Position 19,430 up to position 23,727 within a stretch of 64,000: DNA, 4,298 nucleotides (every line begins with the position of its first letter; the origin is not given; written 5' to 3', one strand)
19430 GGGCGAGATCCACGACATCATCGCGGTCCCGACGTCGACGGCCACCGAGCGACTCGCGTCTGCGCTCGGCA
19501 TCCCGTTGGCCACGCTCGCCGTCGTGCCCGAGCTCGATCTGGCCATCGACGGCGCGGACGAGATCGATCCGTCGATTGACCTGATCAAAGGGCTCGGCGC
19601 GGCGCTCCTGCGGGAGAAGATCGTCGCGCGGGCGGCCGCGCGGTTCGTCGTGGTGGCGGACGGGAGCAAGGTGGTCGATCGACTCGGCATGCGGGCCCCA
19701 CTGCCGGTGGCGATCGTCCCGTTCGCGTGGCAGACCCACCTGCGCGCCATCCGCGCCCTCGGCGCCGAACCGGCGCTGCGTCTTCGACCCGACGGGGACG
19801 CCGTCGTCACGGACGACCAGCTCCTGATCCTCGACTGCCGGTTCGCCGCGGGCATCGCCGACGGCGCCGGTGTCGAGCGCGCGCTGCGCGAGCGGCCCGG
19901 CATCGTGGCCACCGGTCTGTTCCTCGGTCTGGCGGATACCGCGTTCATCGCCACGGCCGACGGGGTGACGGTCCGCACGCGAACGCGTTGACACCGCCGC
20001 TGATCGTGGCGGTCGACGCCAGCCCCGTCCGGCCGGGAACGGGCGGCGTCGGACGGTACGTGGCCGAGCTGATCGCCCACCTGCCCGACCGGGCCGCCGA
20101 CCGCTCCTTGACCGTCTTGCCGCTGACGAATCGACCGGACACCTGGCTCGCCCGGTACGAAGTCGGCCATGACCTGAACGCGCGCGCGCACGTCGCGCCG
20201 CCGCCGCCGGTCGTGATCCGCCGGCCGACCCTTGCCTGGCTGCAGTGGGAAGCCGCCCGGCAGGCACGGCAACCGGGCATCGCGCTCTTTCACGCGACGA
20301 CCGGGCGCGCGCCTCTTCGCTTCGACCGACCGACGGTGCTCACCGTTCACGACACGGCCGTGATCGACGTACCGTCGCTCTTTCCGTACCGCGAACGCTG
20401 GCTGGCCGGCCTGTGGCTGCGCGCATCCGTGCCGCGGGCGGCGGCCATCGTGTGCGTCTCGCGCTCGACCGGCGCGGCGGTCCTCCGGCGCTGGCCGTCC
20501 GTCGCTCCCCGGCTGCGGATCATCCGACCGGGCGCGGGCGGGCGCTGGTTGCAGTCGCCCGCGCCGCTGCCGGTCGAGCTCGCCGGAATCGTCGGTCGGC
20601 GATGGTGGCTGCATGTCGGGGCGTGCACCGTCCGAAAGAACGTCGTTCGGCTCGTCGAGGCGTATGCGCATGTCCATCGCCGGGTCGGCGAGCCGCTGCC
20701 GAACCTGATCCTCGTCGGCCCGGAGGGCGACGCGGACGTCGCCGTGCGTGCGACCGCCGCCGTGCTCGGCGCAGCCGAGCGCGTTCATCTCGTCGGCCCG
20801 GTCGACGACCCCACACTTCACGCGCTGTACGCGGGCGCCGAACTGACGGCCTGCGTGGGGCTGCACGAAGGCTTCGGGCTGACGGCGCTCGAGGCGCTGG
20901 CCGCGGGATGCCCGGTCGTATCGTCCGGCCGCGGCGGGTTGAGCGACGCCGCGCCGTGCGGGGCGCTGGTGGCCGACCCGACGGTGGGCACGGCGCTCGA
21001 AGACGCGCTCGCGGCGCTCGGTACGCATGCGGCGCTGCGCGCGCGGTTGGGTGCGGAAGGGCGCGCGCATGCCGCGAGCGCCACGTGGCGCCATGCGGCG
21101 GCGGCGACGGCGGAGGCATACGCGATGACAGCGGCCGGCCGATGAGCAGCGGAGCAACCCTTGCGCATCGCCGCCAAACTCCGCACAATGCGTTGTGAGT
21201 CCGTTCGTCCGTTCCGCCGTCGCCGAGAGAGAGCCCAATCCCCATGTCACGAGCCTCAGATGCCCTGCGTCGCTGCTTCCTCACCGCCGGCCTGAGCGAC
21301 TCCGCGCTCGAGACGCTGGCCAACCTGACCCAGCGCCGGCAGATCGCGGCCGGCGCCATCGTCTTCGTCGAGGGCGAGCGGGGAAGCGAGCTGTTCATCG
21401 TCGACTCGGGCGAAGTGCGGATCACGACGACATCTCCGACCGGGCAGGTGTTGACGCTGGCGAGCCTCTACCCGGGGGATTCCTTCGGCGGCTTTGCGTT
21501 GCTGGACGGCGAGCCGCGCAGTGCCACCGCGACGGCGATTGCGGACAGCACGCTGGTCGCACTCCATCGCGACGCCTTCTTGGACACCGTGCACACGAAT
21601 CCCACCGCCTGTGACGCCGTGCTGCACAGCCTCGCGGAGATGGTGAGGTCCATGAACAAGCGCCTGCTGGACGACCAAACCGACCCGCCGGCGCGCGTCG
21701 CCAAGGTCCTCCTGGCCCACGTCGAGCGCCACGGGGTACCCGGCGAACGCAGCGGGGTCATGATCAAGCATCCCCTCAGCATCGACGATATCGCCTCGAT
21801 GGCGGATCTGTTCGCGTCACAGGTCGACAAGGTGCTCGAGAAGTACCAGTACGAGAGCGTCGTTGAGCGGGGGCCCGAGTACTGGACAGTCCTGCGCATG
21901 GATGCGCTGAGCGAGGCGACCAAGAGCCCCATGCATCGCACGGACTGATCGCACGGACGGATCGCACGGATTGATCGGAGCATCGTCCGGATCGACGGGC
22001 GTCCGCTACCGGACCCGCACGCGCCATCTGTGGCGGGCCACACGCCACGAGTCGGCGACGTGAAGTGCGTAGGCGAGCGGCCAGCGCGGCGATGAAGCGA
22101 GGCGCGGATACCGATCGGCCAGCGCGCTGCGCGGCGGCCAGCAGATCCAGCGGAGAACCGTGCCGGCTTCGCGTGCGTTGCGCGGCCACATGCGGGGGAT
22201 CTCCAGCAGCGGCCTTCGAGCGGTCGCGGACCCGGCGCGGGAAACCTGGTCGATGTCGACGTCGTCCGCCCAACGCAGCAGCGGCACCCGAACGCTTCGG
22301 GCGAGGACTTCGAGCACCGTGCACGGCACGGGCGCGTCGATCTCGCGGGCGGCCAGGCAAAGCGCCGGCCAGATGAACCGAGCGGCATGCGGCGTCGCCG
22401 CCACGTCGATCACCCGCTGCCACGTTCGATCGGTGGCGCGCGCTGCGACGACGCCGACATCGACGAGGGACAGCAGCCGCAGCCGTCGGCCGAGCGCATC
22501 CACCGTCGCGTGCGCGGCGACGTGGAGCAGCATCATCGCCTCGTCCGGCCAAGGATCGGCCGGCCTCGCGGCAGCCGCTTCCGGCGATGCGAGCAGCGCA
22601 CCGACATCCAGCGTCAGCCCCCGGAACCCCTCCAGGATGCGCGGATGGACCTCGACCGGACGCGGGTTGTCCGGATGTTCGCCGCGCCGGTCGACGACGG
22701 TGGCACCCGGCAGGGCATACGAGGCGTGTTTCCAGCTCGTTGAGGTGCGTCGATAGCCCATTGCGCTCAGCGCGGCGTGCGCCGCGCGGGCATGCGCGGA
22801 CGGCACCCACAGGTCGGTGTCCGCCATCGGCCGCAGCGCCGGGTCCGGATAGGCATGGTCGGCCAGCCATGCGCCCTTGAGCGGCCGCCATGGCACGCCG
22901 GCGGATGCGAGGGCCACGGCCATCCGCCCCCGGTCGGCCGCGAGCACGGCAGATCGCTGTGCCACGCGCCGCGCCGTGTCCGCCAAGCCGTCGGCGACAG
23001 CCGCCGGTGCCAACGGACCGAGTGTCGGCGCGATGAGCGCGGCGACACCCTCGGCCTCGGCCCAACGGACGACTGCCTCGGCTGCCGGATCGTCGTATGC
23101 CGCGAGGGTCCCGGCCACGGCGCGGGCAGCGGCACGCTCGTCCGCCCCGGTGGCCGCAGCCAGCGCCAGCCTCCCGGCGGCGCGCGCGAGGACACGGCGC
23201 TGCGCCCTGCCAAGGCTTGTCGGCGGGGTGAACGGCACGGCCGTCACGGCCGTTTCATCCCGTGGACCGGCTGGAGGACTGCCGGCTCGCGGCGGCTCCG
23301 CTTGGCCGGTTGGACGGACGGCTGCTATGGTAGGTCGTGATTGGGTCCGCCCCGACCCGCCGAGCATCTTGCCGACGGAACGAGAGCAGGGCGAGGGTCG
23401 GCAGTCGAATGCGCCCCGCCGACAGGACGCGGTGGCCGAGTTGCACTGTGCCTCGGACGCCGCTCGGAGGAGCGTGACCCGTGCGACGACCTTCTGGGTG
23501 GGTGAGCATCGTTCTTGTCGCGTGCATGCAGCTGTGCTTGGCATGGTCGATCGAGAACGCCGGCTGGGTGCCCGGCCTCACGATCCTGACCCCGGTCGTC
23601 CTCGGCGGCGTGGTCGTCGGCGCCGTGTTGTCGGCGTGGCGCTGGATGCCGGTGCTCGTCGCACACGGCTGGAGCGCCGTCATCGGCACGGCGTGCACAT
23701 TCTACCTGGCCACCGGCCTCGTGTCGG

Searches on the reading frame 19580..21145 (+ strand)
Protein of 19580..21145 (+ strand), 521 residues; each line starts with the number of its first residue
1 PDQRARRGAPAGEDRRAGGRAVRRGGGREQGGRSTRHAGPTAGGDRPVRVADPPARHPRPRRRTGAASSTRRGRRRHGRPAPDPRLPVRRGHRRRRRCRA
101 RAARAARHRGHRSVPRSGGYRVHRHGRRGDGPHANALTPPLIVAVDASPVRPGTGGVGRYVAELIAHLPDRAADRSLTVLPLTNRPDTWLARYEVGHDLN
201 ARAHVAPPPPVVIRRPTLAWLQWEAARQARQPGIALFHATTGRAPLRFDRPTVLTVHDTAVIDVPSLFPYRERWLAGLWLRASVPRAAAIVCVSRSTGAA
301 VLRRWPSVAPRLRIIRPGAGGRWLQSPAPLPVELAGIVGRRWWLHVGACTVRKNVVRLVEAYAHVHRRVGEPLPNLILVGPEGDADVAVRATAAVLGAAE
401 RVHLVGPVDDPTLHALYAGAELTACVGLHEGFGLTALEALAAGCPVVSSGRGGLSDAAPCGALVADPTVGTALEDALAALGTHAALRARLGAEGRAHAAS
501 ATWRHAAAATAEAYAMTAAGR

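Call 50: search_protein_families(library=pfam, proteins=[window:19580-21145:+], max_evalue=0.001)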
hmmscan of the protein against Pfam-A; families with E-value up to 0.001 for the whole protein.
window:19580-21145:+ (521 aa): 5 families
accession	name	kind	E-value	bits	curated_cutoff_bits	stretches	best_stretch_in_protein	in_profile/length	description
PF00534.26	Glycos_transf_1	-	1.3e-18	67.6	26.4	1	344-496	19-171/172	Glycosyl transferases group 1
PF13692.12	Glyco_trans_1_4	-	1.6e-17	64.5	27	1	343-479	4-138/142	Glycosyl transferases group 1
PF13439.12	Glyco_transf_4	-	3e-12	47.4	28.5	1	155-318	2-165/170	Glycosyltransferase Family 4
PF20706.3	GT4-conflict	-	1.1e-09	38.2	26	1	352-456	211-318/385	Family 4 Glycosyltransferase in conflict systems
PF13524.12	Glyco_trans_1_2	-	1.1e-05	25.8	25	1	394-509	18-141/144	Glycosyl transferase-like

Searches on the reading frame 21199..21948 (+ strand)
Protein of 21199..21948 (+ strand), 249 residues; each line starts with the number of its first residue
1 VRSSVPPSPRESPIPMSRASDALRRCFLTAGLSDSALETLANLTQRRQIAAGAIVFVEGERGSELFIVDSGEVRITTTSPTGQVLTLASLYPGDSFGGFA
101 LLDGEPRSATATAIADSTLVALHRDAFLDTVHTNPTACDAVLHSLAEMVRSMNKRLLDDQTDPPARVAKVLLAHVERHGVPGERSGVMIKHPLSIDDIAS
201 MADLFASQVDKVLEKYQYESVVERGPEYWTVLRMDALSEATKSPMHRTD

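Call 50: search_protein_families(library=pfam, proteins=[window:21199-21948:+], max_evalue=0.001)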
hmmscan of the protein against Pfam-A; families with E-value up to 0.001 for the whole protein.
window:21199-21948:+ (249 aa): 2 families
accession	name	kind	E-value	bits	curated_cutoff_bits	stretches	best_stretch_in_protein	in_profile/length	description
PF00027.35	cNMP_binding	-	8.3e-22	77.4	27.5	1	47-133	2-88/89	Cyclic nucleotide-binding domain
PF13545.12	HTH_Crp_2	-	8.3e-06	26.1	27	1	165-239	1-69/70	Crp-like helix-turn-helix domain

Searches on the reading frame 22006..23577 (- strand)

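Call 50: search_protein_families(library=pfam, proteins=[window:22006-23577:-], max_evalue=0.001)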
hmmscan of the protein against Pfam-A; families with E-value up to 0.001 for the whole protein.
window:22006-23577:- (523 aa): 1 family
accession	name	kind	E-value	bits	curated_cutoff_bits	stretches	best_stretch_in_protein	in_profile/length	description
PF14907.12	NTP_transf_5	-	5.3e-37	128.2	31.2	1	166-411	5-246/249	Uncharacterised nucleotidyltransferase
